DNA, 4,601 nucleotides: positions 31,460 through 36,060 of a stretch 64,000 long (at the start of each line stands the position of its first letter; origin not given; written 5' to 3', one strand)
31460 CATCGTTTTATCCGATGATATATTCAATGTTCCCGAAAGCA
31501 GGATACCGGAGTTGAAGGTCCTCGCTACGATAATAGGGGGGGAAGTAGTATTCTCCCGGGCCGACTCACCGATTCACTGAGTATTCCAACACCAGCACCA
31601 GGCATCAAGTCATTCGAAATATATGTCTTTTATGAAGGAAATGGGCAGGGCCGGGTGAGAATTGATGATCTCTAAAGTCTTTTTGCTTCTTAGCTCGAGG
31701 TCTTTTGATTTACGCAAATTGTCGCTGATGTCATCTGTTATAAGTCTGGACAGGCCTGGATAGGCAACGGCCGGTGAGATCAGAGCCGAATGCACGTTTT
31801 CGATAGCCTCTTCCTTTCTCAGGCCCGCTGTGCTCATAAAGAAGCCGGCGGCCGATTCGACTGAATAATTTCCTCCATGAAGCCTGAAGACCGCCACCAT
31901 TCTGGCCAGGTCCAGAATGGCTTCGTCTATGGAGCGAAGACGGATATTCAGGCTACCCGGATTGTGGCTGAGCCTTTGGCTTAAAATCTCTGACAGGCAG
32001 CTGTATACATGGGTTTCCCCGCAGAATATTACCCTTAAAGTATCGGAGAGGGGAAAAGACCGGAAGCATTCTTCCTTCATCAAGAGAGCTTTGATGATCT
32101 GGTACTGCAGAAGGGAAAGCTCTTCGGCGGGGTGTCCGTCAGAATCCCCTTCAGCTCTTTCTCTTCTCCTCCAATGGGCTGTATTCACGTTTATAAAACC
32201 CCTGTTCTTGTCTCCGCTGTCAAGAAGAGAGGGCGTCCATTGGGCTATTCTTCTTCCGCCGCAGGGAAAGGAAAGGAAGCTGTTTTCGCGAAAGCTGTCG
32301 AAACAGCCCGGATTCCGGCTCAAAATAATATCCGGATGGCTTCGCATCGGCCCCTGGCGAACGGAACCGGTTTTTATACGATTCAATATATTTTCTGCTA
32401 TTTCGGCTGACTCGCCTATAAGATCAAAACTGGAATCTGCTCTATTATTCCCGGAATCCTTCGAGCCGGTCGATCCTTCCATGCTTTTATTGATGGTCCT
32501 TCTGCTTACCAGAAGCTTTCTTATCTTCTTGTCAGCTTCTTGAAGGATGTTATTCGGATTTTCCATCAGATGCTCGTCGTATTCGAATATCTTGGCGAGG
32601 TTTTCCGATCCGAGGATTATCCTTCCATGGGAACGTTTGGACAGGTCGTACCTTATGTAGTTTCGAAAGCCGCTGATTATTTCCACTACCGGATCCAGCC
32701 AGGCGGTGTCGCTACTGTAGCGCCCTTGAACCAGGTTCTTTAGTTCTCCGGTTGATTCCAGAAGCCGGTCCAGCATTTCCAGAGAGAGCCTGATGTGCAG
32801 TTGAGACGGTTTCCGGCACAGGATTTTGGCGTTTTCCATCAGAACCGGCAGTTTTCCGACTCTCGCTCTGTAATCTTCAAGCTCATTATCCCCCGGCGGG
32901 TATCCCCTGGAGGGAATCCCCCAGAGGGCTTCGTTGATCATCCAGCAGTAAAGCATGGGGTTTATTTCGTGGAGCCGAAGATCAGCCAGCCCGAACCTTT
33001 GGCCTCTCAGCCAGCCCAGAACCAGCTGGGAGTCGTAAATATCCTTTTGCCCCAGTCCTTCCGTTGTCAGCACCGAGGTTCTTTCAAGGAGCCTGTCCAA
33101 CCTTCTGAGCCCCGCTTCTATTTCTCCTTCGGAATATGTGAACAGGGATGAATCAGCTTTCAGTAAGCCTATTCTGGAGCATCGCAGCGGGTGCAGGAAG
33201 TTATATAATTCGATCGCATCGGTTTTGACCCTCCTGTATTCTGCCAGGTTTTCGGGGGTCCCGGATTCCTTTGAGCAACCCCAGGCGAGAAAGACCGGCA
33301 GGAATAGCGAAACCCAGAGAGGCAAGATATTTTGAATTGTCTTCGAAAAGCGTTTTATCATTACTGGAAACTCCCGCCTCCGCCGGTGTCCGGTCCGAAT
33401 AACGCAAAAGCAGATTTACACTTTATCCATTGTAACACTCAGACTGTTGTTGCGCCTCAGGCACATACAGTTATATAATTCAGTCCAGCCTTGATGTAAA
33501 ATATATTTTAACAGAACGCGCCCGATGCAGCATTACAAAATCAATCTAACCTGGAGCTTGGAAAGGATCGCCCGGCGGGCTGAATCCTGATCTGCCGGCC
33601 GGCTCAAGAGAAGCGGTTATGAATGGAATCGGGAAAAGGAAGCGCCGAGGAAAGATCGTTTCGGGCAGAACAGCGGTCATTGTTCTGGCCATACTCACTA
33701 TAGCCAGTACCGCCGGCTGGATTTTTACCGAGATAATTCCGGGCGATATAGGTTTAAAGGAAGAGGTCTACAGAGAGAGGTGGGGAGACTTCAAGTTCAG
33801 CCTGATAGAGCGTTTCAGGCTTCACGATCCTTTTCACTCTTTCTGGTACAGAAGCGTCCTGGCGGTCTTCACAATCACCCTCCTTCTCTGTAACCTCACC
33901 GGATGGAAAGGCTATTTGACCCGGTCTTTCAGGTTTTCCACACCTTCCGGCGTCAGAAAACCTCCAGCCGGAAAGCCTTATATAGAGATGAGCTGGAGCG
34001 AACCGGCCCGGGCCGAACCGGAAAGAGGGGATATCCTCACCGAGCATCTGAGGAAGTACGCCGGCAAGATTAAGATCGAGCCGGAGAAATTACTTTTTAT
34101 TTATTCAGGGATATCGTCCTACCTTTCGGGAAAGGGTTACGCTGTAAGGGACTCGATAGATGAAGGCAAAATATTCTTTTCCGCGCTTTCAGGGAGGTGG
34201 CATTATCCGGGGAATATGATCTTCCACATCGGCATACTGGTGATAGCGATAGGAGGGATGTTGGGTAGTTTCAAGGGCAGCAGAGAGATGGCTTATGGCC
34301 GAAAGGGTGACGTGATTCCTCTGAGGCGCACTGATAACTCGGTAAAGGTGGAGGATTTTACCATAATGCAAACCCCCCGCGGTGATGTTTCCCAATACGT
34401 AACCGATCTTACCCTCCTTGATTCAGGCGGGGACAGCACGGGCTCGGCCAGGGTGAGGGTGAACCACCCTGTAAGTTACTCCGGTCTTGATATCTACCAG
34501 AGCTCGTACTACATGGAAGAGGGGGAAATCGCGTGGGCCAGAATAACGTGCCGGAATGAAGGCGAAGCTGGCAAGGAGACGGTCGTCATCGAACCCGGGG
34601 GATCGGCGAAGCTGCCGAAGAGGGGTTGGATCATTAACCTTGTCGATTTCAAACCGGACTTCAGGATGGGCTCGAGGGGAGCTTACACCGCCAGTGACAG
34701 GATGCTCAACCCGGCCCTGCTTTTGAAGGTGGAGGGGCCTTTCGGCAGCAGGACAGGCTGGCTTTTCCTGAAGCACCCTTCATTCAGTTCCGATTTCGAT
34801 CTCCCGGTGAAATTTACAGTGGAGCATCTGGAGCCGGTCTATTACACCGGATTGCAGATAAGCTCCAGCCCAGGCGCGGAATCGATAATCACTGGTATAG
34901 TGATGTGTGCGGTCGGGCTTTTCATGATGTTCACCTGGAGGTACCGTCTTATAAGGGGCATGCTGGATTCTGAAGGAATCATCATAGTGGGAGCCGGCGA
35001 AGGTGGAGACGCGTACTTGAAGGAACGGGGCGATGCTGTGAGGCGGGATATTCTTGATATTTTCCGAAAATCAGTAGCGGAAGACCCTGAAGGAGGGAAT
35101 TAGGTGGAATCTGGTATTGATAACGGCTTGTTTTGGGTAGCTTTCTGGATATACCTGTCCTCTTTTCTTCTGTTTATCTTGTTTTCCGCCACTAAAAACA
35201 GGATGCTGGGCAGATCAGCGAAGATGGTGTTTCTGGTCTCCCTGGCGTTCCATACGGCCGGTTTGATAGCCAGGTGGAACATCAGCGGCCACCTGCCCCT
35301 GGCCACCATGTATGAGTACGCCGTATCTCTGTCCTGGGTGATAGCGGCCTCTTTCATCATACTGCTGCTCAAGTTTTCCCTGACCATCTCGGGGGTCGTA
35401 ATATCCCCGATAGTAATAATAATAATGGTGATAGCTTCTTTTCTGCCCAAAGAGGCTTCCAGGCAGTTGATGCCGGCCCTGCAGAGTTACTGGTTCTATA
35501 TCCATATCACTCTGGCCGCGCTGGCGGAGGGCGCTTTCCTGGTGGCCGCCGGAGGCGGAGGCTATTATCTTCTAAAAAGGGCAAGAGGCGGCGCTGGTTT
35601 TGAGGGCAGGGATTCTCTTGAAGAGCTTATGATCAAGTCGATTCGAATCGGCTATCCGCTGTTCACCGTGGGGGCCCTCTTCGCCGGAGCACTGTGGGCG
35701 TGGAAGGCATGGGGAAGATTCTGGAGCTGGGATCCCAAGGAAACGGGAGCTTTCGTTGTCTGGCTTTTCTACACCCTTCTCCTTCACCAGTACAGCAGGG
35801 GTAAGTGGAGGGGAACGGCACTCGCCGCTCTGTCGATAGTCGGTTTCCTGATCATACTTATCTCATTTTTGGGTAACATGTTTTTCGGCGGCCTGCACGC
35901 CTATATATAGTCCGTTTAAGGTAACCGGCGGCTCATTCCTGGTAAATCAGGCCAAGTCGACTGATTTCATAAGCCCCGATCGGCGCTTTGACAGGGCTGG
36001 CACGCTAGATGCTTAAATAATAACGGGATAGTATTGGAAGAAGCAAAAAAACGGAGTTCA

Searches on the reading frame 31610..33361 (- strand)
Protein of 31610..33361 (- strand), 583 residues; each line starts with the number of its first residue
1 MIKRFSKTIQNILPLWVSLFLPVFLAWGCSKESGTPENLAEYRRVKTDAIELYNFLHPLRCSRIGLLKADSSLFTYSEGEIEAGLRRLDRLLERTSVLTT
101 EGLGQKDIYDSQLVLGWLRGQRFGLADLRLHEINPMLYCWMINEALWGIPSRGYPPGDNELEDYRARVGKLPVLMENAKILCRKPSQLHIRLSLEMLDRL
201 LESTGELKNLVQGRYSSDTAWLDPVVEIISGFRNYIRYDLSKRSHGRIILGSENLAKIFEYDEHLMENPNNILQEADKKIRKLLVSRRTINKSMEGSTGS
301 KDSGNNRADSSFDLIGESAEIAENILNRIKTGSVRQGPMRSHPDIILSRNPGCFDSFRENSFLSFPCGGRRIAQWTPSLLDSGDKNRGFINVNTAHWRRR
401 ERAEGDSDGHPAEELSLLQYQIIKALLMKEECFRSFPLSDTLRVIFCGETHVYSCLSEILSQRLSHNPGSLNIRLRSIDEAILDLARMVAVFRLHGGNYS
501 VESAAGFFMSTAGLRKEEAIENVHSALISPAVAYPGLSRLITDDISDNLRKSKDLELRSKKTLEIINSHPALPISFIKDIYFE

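Call 3: search_protein_families(library=pfam, proteins=[window:31610-33361:-], max_evalue=0.01)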
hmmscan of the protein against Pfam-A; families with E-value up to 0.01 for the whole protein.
window:31610-33361:- (583 aa): 1 family
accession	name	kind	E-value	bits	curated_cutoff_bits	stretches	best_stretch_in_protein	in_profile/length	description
PF05960.17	DUF885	-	0.00016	21.9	32.4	0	58-294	1-257/532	Bacterial protein of unknown function (DUF885)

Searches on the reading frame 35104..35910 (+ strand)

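Call 3: search_protein_families(library=pfam, proteins=[window:35104-35910:+], max_evalue=0.01)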
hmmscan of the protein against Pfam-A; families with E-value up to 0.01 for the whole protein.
window:35104-35910:+ (268 aa): 1 family
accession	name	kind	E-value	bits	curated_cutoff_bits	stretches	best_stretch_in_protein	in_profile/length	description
PF01578.25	Cytochrom_C_asm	-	2.6e-33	115.9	29.9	1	72-265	5-212/212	Cytochrome C assembly protein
